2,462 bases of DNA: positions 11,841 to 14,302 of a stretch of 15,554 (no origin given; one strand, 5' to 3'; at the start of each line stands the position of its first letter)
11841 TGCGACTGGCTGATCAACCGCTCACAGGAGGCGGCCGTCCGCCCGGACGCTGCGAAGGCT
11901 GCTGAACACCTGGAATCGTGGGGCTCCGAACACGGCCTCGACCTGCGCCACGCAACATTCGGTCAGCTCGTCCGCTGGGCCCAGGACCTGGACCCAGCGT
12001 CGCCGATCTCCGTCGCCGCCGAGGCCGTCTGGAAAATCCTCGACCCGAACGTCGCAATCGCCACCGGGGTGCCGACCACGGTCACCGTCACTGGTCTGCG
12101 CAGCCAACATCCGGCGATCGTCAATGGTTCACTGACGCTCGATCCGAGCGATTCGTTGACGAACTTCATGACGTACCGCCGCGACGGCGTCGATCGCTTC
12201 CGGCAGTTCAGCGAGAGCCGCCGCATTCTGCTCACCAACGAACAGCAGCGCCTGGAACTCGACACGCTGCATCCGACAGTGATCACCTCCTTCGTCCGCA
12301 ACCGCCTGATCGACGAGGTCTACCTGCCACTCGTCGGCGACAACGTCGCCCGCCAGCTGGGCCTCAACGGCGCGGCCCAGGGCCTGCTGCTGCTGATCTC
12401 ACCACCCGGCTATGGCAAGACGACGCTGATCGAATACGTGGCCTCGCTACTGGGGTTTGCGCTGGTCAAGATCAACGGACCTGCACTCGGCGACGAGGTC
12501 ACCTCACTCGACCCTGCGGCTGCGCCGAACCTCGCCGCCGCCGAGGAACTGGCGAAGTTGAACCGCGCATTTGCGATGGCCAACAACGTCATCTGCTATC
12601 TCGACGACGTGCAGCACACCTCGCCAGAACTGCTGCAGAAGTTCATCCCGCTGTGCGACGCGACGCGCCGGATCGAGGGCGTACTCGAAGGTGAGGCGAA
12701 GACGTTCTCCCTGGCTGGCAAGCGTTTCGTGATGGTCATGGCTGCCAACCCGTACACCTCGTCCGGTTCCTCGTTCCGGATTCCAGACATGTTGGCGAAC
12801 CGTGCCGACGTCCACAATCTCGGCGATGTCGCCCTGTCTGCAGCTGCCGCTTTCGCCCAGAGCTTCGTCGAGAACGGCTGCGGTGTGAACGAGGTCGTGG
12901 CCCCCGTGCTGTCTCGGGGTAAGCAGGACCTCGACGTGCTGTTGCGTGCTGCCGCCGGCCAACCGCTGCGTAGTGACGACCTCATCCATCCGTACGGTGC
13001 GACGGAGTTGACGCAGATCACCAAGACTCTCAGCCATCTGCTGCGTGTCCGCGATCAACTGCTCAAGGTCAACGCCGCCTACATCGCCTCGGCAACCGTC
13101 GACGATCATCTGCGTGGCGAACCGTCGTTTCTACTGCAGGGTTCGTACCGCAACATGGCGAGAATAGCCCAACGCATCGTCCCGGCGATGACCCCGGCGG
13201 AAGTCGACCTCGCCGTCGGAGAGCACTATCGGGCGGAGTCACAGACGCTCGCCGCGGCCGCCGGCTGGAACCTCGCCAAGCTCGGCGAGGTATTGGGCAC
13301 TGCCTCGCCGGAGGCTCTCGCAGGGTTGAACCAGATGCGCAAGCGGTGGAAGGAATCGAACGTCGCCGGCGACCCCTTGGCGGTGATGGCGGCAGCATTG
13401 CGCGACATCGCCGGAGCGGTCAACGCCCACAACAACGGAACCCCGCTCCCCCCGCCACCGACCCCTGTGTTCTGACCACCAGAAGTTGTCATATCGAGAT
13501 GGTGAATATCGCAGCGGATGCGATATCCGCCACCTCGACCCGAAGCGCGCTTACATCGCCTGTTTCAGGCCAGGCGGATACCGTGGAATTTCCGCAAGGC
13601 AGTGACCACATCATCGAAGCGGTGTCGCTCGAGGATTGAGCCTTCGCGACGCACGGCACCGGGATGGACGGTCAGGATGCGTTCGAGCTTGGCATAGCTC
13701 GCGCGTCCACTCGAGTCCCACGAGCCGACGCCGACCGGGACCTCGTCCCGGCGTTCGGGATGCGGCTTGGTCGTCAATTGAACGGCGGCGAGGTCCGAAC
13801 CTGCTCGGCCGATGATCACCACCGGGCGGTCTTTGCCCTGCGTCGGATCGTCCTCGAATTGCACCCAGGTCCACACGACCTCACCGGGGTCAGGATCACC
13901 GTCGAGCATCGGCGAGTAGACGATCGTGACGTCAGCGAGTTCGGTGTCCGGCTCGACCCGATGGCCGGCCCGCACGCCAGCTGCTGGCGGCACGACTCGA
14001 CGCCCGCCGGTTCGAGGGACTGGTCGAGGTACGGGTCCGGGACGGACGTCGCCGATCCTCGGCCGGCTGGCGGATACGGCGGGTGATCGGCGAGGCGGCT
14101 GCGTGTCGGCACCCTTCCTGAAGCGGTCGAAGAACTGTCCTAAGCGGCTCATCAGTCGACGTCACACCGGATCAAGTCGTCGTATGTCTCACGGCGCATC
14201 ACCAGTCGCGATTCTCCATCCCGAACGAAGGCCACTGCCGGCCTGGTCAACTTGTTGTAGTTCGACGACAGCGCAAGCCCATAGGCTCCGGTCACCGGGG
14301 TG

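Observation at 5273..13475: NfeD - flotillin - giant AAA+ ATPase three-gene module on the strand opposite the surrounding housekeeping operons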

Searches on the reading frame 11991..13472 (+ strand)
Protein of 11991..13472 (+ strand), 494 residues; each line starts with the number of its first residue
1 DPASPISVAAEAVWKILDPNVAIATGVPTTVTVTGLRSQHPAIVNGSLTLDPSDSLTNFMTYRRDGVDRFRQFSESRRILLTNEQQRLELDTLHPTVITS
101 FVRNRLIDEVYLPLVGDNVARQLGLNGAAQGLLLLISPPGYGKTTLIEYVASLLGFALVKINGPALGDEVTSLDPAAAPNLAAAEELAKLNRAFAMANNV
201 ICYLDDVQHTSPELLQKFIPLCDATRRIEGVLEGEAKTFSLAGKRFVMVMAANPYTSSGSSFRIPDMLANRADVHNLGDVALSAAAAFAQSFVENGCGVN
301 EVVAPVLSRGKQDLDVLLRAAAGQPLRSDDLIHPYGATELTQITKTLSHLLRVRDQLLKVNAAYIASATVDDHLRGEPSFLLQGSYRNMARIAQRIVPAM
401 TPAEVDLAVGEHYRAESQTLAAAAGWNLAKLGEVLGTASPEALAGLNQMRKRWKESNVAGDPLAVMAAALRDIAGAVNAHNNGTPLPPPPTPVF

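Call 58: predict_structure(alignment_id=A3)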
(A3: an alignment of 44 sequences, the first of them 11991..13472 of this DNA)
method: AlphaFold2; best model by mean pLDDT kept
length: 494 residues; sequences in the alignment: 44
mean_pLDDT: 86.5   pTM: 0.72
mean pLDDT of the five models: 86.5, 84.8, 83.9, 83.9, 81.9
residues with pLDDT >= 90: 279; 70-90: 151; 50-70: 50; < 50: 14
segments of 3 or more residues with pLDDT < 50: 1-3, 483-490, 492-494
pLDDT, mean of each block of 10 residues (from residue 1): 56 70 62 87 88 76 79 86 79 58 82 91 86 89 88 92 96 97 97 95 96 96 93 96 95 81 89 90 91 94 93 96 96 96 98 97 89 82 93 97 98 93 93 97 96 81 67 70 48 48
secondary structure, 60 per line:
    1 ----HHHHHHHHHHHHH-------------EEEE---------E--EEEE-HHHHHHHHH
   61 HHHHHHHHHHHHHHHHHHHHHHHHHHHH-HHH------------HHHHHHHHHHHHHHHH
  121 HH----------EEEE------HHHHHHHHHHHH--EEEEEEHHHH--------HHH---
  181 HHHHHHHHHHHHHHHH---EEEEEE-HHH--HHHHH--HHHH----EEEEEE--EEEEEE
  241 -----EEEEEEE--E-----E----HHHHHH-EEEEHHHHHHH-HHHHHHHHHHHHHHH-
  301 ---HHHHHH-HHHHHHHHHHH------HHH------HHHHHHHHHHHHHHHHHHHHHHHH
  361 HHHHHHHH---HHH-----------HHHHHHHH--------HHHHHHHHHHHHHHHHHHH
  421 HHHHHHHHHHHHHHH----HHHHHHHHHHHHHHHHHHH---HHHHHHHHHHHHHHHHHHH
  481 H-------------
elements in order: H5-17 E31-34 E47-50 H52-88 H105-122 E133-136 H143-154 E157-162 H163-166 H181-196 E200-205 H212-216 H219-222 E227-232 E235-240 E246-252 H266-271 E273-276 H277-283 H285-299 H304-309 H311-321 H337-368 H386-393 H402-435 H440-458 H462-481
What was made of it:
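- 12303..13178 (+): Single AAA+ module (aa ~1254-1545), MoxR/AAA_5-like by predicted fold. Walker A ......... is at 12399-12425; Walker B VICYLDD is at 12588-12608. AF2 model mean pLDDT 86.5 (call 58).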

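Call 60: fold_search(model_id=the predicted structure, library=pdb)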
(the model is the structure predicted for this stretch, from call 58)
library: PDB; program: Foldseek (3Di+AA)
matches with E <= 10: 1563; with E <= 0.001: 477
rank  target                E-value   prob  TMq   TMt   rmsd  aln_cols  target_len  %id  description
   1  8efv_B                2.4e-07  1.00  0.24  0.36  13.9       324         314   18  Structure of single homo-hexameric Holliday junction ATP-dependent DNA helicase RuvB motor (released 2023-05-10)
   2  8efv_A                9.2e-07  1.00  0.24  0.36  12.3       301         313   20  Structure of single homo-hexameric Holliday junction ATP-dependent DNA helicase RuvB motor (released 2023-05-10)
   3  7x5b                  1.1e-06  1.00  0.26  0.38  14.4       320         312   18  Crystal structure of RuvB (released 2023-03-08)
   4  9qhd_C                1.4e-06  1.00  0.33  0.59   5.8       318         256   15  NorQD complex state 1 from Jhaorihella thermophila (released 2026-03-25)
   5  8efy_B                1.8e-06  1.00  0.25  0.37  13.5       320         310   17  Structure of double homo-hexameric AAA+ ATPase RuvB motors (released 2023-05-10)
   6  6l1q_A                2.0e-06  1.00  0.34  0.59   7.5       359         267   15  Crystal structure of AfCbbQ2, a MoxR AAA+-ATPase and CbbQO-type Rubisco activase from Acidithiobacillus ferrooxidans (released 2019-12-18)
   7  9qhd_B                2.3e-06  1.00  0.33  0.60   6.1       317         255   16  NorQD complex state 1 from Jhaorihella thermophila (released 2026-03-25)
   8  9qh4_F                2.8e-06  1.00  0.33  0.58   8.5       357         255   16  NorQ hexamer from Paracoccus denitrificans (released 2026-03-25)
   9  7pbl_C                2.9e-06  1.00  0.25  0.38  11.2       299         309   15  RuvAB branch migration motor complexed to the Holliday junction - RuvB AAA+ state s1 [t2 dataset] (released 2022-09-14)
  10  7pbl_A                2.9e-06  1.00  0.25  0.37  11.2       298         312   12  RuvAB branch migration motor complexed to the Holliday junction - RuvB AAA+ state s1 [t2 dataset] (released 2022-09-14)
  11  9dx3_B                2.9e-06  1.00  0.25  0.37  10.4       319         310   16  EcRuvB 9-mer pre-assembly complex (released 2026-01-21)
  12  9qh7_E                3.4e-06  1.00  0.26  0.49  10.2       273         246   18  NorQ in complex with NorD VWA domain steep staircase subset 1 from Paracoccus denitrificans (released 2026-03-25)
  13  9qhd_A                3.6e-06  1.00  0.31  0.57   6.0       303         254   17  NorQD complex state 1 from Jhaorihella thermophila (released 2026-03-25)
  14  9qh4_C                3.6e-06  1.00  0.34  0.61   7.2       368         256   15  NorQ hexamer from Paracoccus denitrificans (released 2026-03-25)
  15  9qh6_B                4.4e-06  1.00  0.32  0.57   6.7       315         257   17  NorQ in complex with NorD VWA domain from Paracoccus denitrificans (released 2026-03-25)
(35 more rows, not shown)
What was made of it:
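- RuvB appears among the Foldseek hits (call 60).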

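Call 76: search_solved_structures(query=A3, max_evalue=0.001)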
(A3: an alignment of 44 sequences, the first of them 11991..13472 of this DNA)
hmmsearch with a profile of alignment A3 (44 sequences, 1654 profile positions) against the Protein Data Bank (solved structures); distinct sequences matched with E-value up to 0.001: 15.
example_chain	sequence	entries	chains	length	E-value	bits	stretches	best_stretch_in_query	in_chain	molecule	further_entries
7swl_A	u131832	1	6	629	0.00011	22.9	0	1249-1315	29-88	Rix7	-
7t3i_A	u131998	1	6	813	0.00015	22.4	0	1249-1315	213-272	Rix7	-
6mat_A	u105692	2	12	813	0.00015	22.4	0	1249-1315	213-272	Rix7 mutant | Rix7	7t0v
1ixr_C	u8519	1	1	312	0.00023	21.8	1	1272-1315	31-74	RuvB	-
1ixs_B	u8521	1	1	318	0.00023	21.8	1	1272-1315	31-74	RuvB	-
8efv_D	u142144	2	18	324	0.00024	21.7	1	1272-1315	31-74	Holliday junction ATP-dependent DNA helicase RuvB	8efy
1hqc_A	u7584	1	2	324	0.00024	21.7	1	1272-1315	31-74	RUVB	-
9dx3_A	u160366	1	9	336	0.00035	21.2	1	1271-1315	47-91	Holliday junction branch migration complex subunit RuvB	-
9dx4_A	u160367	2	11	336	0.00037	21.1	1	1271-1315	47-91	Holliday junction branch migration complex subunit RuvB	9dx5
6ef2_K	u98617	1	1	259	0.00041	20.9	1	1253-1313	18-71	26S proteasome regulatory subunit 6B homolog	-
6ef0_K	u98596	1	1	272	0.00045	20.8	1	1253-1313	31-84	26S proteasome regulatory subunit 6B homolog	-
6ef1_K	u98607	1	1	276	0.00046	20.8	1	1253-1313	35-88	26S proteasome regulatory subunit 6B homolog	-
6fvw_K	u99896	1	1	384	0.00077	20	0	1253-1313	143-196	26S proteasome regulatory subunit 6B homolog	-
35zv_J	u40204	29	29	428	0.0008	20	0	1253-1313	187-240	26S proteasome regulatory subunit 6B homolog | 26S protease regulatory subunit 6B homolog | RPT3 isoform 1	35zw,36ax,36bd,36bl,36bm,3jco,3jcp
6fvt_K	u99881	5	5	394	0.0008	20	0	1253-1313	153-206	26S proteasome regulatory subunit 6B homolog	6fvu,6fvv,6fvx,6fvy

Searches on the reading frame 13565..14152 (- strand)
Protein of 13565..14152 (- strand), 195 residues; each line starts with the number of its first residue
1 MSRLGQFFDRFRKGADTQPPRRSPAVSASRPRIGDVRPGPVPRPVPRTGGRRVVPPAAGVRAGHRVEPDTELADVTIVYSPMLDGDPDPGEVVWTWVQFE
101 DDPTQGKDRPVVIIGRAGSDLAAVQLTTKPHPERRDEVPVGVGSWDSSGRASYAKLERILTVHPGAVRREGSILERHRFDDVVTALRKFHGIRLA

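Call 3: search_protein_families(library=pfam, proteins=[window:13565-14152:-], max_evalue=0.01)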
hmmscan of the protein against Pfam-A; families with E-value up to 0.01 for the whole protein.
window:13565-14152:- (195 aa): 1 family
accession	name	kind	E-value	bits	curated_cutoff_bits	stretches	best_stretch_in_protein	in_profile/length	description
PF02452.23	PemK_toxin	-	1.8e-09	38.2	23.1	1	89-189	2-108/109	PemK-like, MazF-like toxin of type II toxin-antitoxin system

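Call 4: search_protein_families(library=ncbifam, proteins=[window:13565-14152:-], max_evalue=0.01)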
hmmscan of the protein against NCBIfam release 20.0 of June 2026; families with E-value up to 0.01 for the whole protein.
window:13565-14152:- (195 aa): 0 families

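Call 5: search_protein_families(library=padloc, proteins=[window:13565-14152:-], max_evalue=0.01)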
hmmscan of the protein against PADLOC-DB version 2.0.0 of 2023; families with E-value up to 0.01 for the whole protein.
window:13565-14152:- (195 aa): 0 families
